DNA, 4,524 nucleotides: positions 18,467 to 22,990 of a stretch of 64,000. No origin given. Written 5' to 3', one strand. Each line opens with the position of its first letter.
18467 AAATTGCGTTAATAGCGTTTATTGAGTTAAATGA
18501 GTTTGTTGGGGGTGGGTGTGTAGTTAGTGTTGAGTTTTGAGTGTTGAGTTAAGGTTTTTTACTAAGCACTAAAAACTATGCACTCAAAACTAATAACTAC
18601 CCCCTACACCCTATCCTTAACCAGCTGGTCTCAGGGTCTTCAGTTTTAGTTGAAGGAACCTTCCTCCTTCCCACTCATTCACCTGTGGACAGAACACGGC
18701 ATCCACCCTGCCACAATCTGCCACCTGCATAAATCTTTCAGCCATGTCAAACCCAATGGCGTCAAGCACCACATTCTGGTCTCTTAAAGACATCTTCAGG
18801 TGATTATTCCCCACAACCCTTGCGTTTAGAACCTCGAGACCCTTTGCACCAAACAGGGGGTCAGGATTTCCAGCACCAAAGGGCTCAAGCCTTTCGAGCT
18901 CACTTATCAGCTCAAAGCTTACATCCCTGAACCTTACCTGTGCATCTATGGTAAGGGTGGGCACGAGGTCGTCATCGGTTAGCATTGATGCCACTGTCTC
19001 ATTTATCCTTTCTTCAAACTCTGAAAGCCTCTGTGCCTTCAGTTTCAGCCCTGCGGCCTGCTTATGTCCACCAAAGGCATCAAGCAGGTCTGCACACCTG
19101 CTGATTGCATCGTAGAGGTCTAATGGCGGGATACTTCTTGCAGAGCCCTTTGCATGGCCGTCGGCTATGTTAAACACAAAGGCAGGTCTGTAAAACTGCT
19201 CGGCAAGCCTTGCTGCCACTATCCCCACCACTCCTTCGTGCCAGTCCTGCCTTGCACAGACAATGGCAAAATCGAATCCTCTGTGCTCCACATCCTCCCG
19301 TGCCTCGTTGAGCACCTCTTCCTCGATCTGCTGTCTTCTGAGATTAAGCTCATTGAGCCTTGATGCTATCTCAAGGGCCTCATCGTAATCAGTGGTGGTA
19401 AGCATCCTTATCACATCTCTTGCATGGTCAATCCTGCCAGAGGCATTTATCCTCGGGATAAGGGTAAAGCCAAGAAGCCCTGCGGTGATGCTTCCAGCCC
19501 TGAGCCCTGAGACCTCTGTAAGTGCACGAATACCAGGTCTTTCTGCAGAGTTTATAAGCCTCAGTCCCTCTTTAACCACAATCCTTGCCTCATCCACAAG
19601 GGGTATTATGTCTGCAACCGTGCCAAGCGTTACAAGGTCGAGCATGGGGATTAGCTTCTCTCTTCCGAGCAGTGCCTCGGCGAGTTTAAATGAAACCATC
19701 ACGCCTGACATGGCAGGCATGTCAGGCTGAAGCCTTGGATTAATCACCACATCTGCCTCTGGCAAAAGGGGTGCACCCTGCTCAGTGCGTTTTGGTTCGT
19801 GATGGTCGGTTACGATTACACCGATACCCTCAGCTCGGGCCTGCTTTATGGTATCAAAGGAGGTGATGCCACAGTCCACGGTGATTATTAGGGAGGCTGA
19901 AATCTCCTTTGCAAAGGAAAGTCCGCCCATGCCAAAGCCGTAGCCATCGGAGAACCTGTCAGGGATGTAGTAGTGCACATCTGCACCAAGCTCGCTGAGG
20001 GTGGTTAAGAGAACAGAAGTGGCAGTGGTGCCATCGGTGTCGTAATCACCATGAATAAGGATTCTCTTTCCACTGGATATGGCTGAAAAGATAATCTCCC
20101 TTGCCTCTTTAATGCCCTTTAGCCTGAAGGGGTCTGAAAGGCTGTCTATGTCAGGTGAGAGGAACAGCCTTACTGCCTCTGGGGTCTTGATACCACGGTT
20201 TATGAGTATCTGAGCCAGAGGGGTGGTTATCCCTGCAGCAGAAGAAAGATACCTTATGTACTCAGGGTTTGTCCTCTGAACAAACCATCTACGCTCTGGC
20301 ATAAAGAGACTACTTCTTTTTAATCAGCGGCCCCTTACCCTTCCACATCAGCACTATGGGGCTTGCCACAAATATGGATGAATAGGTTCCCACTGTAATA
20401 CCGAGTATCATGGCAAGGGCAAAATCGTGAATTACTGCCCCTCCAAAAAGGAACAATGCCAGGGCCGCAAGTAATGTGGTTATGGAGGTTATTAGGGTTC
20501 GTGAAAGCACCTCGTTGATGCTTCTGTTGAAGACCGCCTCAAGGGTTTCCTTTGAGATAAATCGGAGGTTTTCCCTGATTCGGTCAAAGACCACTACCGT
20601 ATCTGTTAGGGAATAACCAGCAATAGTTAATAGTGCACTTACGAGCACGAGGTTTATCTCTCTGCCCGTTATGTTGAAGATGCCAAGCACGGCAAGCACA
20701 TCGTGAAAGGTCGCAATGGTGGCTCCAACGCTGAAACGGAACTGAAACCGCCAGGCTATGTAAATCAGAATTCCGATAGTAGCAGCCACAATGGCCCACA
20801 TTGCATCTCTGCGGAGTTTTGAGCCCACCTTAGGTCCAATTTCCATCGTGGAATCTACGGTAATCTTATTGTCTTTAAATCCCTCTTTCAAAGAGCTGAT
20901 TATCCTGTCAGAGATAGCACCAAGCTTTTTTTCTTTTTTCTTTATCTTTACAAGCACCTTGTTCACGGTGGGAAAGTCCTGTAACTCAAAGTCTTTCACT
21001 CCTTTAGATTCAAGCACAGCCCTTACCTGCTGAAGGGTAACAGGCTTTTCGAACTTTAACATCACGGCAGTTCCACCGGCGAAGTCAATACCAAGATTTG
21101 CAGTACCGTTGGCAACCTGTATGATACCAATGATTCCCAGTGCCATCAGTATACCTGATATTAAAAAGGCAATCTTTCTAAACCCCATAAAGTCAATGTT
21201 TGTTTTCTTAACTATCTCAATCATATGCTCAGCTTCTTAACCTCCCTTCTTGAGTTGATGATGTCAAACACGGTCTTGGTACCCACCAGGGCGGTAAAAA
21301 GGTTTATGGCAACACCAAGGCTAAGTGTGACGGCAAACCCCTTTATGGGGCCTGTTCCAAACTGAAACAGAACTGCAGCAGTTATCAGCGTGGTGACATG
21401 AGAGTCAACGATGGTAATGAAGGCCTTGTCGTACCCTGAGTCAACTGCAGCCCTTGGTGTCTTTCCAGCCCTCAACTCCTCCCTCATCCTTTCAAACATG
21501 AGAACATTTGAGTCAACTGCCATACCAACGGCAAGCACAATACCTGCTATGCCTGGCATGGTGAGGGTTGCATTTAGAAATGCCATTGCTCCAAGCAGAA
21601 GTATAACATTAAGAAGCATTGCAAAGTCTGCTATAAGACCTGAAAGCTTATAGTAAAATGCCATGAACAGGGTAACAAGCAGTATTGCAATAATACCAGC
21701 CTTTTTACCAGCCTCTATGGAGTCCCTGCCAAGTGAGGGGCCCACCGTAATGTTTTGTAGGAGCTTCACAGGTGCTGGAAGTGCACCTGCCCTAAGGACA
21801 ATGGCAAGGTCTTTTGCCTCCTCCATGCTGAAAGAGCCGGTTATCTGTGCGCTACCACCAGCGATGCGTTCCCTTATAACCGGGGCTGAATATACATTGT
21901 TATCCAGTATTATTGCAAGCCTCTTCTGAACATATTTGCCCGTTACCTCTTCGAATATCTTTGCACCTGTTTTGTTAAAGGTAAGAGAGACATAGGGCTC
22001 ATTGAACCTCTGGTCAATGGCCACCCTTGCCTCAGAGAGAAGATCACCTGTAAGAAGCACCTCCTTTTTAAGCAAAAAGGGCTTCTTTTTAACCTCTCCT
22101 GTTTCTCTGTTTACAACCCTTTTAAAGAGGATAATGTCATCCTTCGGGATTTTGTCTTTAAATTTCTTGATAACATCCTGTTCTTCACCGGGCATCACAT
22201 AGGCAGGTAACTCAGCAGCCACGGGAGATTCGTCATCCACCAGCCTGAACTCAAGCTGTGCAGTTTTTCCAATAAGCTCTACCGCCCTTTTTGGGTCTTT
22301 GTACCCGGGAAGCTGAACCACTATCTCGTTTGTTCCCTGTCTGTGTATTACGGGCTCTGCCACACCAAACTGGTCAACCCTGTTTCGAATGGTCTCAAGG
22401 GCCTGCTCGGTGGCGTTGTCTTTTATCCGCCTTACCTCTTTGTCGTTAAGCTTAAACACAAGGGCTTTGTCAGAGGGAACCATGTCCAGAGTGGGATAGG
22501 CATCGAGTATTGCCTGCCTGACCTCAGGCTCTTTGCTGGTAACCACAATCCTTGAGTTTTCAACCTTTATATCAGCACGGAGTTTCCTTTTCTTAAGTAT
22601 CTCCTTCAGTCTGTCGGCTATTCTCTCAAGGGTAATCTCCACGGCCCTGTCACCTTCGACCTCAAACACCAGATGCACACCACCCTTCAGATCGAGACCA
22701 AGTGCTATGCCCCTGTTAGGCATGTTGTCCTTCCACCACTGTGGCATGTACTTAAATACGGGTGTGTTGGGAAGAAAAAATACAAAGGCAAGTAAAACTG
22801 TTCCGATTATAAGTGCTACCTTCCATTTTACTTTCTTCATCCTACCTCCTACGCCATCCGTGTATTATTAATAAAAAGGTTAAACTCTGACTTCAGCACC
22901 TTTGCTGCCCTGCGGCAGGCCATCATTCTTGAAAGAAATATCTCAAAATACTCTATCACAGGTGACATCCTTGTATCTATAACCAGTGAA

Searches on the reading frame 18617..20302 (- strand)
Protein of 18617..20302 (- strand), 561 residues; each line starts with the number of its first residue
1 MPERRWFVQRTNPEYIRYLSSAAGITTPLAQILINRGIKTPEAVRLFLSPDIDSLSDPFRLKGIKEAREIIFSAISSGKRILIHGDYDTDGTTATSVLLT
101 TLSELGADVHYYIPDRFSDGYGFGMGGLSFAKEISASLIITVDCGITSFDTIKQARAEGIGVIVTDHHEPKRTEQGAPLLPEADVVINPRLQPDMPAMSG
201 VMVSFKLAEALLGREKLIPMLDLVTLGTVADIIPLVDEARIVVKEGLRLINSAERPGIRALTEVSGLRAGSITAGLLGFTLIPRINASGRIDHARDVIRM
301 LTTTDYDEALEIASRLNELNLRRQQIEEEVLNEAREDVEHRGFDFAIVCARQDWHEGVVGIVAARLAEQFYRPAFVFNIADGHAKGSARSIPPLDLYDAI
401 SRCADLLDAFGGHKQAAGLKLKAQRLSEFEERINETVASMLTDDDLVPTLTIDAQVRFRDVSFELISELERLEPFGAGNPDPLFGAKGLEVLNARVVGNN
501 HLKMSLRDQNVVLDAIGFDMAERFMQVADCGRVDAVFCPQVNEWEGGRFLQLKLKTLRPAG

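Call 57: search_protein_families(library=pfam, proteins=[window:18617-20302:-], max_evalue=0.00001)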
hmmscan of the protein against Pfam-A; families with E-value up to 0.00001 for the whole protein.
window:18617-20302:- (561 aa): 3 families
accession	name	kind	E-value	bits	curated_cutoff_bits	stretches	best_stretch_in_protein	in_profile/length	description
PF17768.7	RecJ_OB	-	9.1e-32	109.8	27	1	452-555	1-106/107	RecJ OB domain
PF01368.27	DHH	-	2.4e-24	86.4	28.1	1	80-228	1-125/125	DHH family, N-terminal domain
PF02272.25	DHHA1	-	4.5e-16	59.6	25.9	1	347-438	5-101/102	DHHA1 domain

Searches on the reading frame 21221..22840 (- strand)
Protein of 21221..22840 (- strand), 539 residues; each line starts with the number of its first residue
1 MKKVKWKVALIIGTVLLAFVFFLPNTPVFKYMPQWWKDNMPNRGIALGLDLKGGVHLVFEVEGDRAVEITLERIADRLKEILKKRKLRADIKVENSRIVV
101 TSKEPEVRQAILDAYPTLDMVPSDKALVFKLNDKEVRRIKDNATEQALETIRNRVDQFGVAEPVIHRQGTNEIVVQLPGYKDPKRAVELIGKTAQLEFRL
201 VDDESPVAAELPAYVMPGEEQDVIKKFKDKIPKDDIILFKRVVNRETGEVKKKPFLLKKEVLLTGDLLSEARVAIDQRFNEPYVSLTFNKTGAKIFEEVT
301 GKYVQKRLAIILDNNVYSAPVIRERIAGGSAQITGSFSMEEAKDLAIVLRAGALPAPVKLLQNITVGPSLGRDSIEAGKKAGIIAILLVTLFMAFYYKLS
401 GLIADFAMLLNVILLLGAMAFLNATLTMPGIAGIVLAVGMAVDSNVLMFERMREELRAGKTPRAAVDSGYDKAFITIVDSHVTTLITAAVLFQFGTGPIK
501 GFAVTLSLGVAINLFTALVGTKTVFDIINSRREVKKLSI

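Call 57: search_protein_families(library=pfam, proteins=[window:21221-22840:-], max_evalue=0.00001)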
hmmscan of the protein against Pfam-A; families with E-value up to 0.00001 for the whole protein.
window:21221-22840:- (539 aa): 5 families
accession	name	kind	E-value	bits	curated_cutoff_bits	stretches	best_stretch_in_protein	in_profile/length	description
PF22599.2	SecDF_P1_head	-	3.1e-41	140.3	27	1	249-356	8-114/114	SecDF, P1 head subdomain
PF21760.3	SecD_1st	-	7.2e-30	102.7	27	1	145-203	2-60/60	Protein translocase subunit SecDF, P1 domain, N-terminal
PF02355.23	SecD_SecF_C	-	1.9e-16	60.4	20.5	1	361-517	16-175/189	Protein export membrane protein SecD/SecF, C-terminal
PF00873.25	ACR_tran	-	8e-07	27.6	28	1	372-519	327-480/1021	AcrB/AcrD/AcrF family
PF03176.21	MMPL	-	2.3e-06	27.2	20.5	1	397-518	172-292/333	MMPL family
